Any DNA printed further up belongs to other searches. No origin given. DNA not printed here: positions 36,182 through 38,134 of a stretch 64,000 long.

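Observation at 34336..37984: Threonine-synthase-like PLP enzyme fused to a receiver domain, co-operonic with a second ThrC, a CheY-like protein and a kinase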

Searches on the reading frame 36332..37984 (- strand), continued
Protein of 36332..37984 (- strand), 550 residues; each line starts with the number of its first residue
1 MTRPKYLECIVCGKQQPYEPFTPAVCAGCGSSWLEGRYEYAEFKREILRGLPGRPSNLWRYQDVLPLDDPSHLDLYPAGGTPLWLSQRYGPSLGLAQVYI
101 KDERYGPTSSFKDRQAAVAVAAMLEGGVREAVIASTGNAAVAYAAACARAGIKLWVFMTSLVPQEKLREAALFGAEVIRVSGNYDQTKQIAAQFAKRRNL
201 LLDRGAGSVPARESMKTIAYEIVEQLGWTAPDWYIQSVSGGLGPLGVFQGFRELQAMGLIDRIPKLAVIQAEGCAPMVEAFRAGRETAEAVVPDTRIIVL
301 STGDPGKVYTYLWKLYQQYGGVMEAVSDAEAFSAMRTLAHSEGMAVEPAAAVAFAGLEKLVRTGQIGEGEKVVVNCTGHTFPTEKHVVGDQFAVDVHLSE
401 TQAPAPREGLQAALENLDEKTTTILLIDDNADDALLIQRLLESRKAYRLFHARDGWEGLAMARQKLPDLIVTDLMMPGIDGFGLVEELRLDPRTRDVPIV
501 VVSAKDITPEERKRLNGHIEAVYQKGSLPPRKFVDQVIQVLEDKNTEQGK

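Call 51: predict_structure(alignment_id=A1)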
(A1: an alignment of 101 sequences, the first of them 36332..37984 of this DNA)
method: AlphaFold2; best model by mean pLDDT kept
length: 550 residues; sequences in the alignment: 101
mean_pLDDT: 81.0   pTM: 0.66
mean pLDDT of the five models: 81.0, 77.6, 77.5, 76.9, 75.5
residues with pLDDT >= 90: 191; 70-90: 265; 50-70: 63; < 50: 31
segments of 3 or more residues with pLDDT < 50: 391-419
pLDDT, mean of each block of 10 residues (from residue 1): 80 88 83 84 73 56 69 66 91 95 82 85 88 83 90 90 79 89 78 91 75 85 91 91 87 91 95 91 92 77 80 91 95 90 86 96 96 85 59 38 35 34 87 81 81 92 92 87 90 89 78 79 71 71 59
secondary structure, 60 per line:
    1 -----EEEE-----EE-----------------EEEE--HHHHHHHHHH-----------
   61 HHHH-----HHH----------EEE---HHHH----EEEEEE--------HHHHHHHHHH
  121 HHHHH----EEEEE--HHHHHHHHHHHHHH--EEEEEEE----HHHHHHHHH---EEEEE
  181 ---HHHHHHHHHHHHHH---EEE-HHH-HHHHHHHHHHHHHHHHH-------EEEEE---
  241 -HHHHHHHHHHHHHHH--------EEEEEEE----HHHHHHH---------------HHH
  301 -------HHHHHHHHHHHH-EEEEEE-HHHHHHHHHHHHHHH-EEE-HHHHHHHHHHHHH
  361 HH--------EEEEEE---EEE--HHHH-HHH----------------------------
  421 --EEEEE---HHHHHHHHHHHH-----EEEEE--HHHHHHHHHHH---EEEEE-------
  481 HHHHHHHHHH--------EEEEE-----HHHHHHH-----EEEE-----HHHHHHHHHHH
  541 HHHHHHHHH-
elements in order: E6-9 E34-37 H40-49 H61-64 E83-85 H89-92 E97-102 H111-125 E130-134 H137-150 E153-159 H164-172 E176-180 H184-197 E201-203 H209-225 E233-237 H242-256 E265-271 H276-282 H308-319 E321-326 H328-342 E344-346 H348-362 E371-376 E380-382 H385-388 E423-427 H431-442 E448-452 H455-465 E469-473 H481-490 E499-503 H509-515 E521-524 H530-549
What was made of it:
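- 36335..36724 (-): Receiver domain, residues 421-550: acidic pocket D428/D429, phospho-acceptor D473 (codon 36566-36568), S503, K525. AF2 gives a (beta-alpha)5 fold (call 51).
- On Response-regulator receiver domain (REC, PF00072): The AF2 model has five strands alternating with five helices over residues 423-549, with pLDDT about 80-92 (call 51).
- Closest known: Fold-type-II PLP enzymes with appended regulatory domains. Different: No inter-domain interface is predicted (call 51).
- AF2 predicts no fixed contact between the domains (linker pLDDT <50, pTM 0.66; call 51), so no allosteric path is visible.
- Tried and rejected: No confident arrangement was predicted (call 51).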

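Call 55: fold_search(model_id=the predicted structure, library=pdb)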
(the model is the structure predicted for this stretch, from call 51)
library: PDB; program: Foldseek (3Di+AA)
matches with E <= 10: 1937; with E <= 0.001: 1051
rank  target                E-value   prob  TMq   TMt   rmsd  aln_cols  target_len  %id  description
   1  2d1f_A                4.2e-26  1.00  0.52  0.80   7.1       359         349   32  Structure of Mycobacterium tuberculosis threonine synthase (released 2006-09-05)
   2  2zsj_D                2.0e-25  1.00  0.52  0.80   7.0       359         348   30  Crystal structure of threonine synthase from Aquifex aeolicus VF5 (released 2008-10-21)
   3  2zsj_A                3.5e-25  1.00  0.52  0.80   6.3       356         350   31  Crystal structure of threonine synthase from Aquifex aeolicus VF5 (released 2008-10-21)
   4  3aey_B                4.1e-25  1.00  0.53  0.83   6.9       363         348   31  Apo form of threonine synthase from Thermus thermophilus HB8 (released 2010-11-17)
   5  1uin_B                9.4e-25  1.00  0.53  0.82   7.0       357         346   31  Crystal Structure of Threonine Synthase from Thermus Thermophilus HB8, Trigonal Crystal Form (released 2003-11-18)
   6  1uin_A                1.3e-24  1.00  0.53  0.81   2.8       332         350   33  Crystal Structure of Threonine Synthase from Thermus Thermophilus HB8, Trigonal Crystal Form (released 2003-11-18)
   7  6nmx_A                2.7e-24  1.00  0.53  0.81   6.4       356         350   30  Threonine synthase from Bacillus subtilis ATCC 6633 with PLP and APPA (released 2019-03-13)
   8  6cgq_A                3.1e-24  1.00  0.52  0.82   5.8       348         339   30  Threonine synthase from Bacillus subtilis ATCC 6633 with PLP and PLP-Ala (released 2019-02-27)
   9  6nmx_B                3.7e-24  1.00  0.53  0.82   4.8       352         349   30  Threonine synthase from Bacillus subtilis ATCC 6633 with PLP and APPA (released 2019-03-13)
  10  9k3c                  4.1e-24  1.00  0.59  0.74   4.4       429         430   24  Crystal Structure of CapA2 from Alistipes finegoldii in complex with PLP cofactor (released 2025-10-22)
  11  6nmx_D                4.4e-24  1.00  0.53  0.81   4.9       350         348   30  Threonine synthase from Bacillus subtilis ATCC 6633 with PLP and APPA (released 2019-03-13)
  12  6cgq_B                4.4e-24  1.00  0.53  0.83   6.2       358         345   30  Threonine synthase from Bacillus subtilis ATCC 6633 with PLP and PLP-Ala (released 2019-02-27)
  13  1uim_A                4.6e-24  1.00  0.53  0.82   7.1       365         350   32  Crystal Structure of Threonine Synthase from Thermus Thermophilus HB8, Orthorhombic Crystal Form (released 2003-11-18)
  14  1v7c_A                7.4e-24  1.00  0.53  0.82   5.9       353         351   31  Crystal structure of threonine synthase from thermus thermophilus hb8 in complex with a substrate analogue (released 2003-12-30)
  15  2c2b_C                4.0e-22  1.00  0.62  0.76   3.0       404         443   24  Crystallographic structure of Arabidopsis thaliana Threonine synthase complexed with pyridoxal phosphate and S-adenosy (released 2005-11-28)
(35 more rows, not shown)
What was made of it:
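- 36851..37753 (-): PALP domain, residues 78-378. Schiff-base Lys K112 (codon 37649-37651), S135-T136-G137-N138, PLP-phosphate loop S239-G-G-L-G243, and T377, the residue expected to face the PLP ring nitrogen N1. Nearest folds are the ThrC structures 2d1f, 2zsj, 3aey and 6nmx, with target TM-scores of 0.80-0.83 (call 55).
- On Cysteate synthase (TIGR03844): Identity to CapA2 (9K3C) is 24% (call 55).
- Closest known: Cysteate synthase. Same: Its N-terminal region and PALP core align over 429 columns (call 55).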

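Call 59: find_encoding_contigs(protein=P0337, flank=6000, max_places=1)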
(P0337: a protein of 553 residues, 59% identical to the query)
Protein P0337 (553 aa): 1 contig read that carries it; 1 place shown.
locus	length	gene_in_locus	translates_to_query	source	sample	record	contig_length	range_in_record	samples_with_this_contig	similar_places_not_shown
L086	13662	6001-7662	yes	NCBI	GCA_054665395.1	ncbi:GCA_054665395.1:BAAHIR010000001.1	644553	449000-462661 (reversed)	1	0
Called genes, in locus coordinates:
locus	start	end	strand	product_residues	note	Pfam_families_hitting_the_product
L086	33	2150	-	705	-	PF13089:PP_kinase_N, PF02503:PP_kinase, PF17941:PP_kinase_C_1, PF13091:PLDc_2 (faint), PF13090:PP_kinase_C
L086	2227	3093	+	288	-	PF13527:Acetyltransf_9 (weak), PF00583:Acetyltransf_1, PF13508:Acetyltransf_7 (weak), PF08445:FR47 (weak)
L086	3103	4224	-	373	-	PF00155:Aminotran_1_2, PF00266:Aminotran_5 (weak)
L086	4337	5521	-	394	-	PF13347:MFS_2 (faint), PF07690:MFS_1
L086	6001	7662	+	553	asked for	PF00291:PALP, PF00072:Response_reg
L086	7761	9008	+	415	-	PF00072:Response_reg, PF00512:HisKA, PF02518:HATPase_c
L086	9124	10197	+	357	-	PF00892:EamA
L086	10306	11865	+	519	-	PF00528:BPD_transp_1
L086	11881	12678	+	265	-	PF09818:ABC_ATPase (faint), PF00005:ABC_tran, PF02463:SMC_N, PF13401:AAA_22 (weak), PF13304:AAA_21 (weak)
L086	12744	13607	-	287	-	PF00535:Glycos_transf_2, PF13641:Glyco_tranf_2_3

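Call 60: find_encoding_contigs(protein=P0342, flank=6000, max_places=1)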
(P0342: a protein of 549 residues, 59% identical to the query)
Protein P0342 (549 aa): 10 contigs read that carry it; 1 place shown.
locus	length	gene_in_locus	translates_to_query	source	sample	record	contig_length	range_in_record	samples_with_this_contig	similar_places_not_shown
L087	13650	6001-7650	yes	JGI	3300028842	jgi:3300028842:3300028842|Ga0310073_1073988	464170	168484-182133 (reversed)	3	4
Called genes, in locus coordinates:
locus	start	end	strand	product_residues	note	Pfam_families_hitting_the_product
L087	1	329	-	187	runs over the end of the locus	PF05163:DinB (weak), PF12867:DinB_2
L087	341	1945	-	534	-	-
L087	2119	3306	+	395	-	-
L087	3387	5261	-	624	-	PF00933:Glyco_hydro_3, PF01915:Glyco_hydro_3_C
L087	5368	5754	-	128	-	PF25656:DUF7945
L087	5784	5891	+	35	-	-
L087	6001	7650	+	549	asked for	PF00291:PALP, PF00072:Response_reg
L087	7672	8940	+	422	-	PF00072:Response_reg, PF00512:HisKA, PF02518:HATPase_c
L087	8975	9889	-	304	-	PF03537:Glyco_hydro_114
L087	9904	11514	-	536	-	PF16933:PelG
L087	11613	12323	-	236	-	-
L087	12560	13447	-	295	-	PF01381:HTH_3 (weak), PF13560:HTH_31 (weak)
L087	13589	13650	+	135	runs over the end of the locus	-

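Call 61: find_encoding_contigs(protein=P0371, flank=6000, max_places=1)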
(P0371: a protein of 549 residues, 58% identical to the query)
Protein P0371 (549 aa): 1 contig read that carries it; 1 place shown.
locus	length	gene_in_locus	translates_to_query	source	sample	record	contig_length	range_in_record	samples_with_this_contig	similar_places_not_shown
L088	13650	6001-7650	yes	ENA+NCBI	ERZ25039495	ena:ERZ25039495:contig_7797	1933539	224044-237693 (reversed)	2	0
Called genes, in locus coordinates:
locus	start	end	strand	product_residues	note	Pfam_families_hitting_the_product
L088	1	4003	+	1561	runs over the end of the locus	PF00672:HAMP, PF01590:GAF, PF13185:GAF_2, PF13185:GAF_2, PF13185:GAF_2, PF13492:GAF_3, PF01590:GAF, PF13185:GAF_2, +13 more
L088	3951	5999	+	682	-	PF01590:GAF, PF13185:GAF_2, PF13492:GAF_3, PF23198:PDE8A_N (faint), PF00512:HisKA, PF02518:HATPase_c, PF00072:Response_reg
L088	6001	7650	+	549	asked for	PF00291:PALP, PF00072:Response_reg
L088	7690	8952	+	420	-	PF00072:Response_reg, PF00512:HisKA, PF02518:HATPase_c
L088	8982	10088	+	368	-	PF00892:EamA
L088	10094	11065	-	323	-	PF13646:HEAT_2, PF00514:Arm (faint), PF02985:HEAT (faint), PF12717:Cnd1 (faint), PF03130:HEAT_PBS (faint), PF13646:HEAT_2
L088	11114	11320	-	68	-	-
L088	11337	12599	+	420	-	PF12773:DZR, PF13240:Zn_Ribbon_1 (weak), PF13248:Zn_ribbon_3 (weak), PF24463:DUF7577 (faint), PF13672:PP2C_2, PF00481:PP2C, PF07228:SpoIIE (faint)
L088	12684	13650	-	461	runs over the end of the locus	-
